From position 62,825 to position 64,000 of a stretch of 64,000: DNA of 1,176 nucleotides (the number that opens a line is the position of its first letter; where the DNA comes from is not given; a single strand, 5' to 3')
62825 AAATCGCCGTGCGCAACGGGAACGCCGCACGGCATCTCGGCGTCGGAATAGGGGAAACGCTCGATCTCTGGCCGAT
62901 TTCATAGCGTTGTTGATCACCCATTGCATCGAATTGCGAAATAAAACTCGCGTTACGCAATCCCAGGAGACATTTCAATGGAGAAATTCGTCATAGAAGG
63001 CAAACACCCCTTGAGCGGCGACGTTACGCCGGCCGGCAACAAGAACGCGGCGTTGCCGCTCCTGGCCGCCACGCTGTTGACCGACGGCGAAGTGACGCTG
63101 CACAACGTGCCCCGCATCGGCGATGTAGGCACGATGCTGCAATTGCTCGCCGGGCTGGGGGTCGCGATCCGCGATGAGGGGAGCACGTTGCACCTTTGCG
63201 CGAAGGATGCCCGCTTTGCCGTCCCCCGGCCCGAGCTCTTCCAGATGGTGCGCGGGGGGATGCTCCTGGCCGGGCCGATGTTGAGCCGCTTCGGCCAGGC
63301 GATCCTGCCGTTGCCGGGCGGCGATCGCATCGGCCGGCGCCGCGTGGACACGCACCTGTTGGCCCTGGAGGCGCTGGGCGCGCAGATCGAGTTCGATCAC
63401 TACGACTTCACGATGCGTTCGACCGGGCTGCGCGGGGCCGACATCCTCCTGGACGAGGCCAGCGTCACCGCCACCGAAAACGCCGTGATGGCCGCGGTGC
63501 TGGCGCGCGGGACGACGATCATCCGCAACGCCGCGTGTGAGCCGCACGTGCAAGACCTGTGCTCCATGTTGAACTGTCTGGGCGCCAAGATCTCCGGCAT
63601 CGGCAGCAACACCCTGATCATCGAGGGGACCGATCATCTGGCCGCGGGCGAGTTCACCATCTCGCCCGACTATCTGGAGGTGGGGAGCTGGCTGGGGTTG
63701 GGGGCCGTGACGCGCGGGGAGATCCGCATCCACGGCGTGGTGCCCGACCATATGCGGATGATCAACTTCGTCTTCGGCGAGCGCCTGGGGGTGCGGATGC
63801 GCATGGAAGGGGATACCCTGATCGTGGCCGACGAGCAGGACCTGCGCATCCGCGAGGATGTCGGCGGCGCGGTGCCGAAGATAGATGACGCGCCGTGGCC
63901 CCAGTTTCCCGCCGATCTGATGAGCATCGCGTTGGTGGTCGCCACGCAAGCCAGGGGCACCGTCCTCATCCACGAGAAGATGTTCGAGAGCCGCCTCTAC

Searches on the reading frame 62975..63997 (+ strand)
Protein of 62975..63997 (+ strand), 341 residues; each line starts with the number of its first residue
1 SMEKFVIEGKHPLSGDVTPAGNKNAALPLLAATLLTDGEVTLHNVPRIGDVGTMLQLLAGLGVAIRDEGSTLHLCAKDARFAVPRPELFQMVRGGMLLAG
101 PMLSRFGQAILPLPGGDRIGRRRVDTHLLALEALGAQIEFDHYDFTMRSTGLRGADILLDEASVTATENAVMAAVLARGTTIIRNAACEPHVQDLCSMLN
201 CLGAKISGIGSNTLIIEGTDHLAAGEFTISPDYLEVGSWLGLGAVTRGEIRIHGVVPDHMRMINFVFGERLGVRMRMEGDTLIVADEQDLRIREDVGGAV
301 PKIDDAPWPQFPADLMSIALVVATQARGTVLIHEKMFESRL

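Call 76: search_protein_families(library=pfam, proteins=[window:62975-63997:+], max_evalue=0.00001)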
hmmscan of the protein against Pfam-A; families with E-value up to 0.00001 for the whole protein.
window:62975-63997:+ (341 aa): 1 family
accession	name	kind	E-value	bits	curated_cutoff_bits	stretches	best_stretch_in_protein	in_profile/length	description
PF00275.25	EPSP_synthase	-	8.6e-56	189.9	22.8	1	8-340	2-340/417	EPSP synthase (3-phosphoshikimate 1-carboxyvinyltransferase)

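Call 77: search_protein_families(library=ncbifam, proteins=[window:62975-63997:+], max_evalue=1e-10)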
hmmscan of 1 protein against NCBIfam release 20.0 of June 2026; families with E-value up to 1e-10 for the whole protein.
window:62975-63997:+ (341 aa): 4 families
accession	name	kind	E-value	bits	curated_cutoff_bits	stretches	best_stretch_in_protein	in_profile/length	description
NF006873.0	PRK09369.1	subfamily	3.2e-109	365.4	297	1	2-341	1-333/419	UDP-N-acetylglucosamine 1-carboxyvinyltransferase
TIGR01072.1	murA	equivalog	9.9e-105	350.7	392.7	1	2-341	1-333/416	UDP-N-acetylglucosamine 1-carboxyvinyltransferase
NF009470.0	PRK12830.1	equivalog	1.1e-77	261.6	552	1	2-340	1-330/417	UDP-N-acetylglucosamine 1-carboxyvinyltransferase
TIGR01356.1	aroA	equivalog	6.4e-16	58.2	287.25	1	15-333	1-319/415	3-phosphoshikimate 1-carboxyvinyltransferase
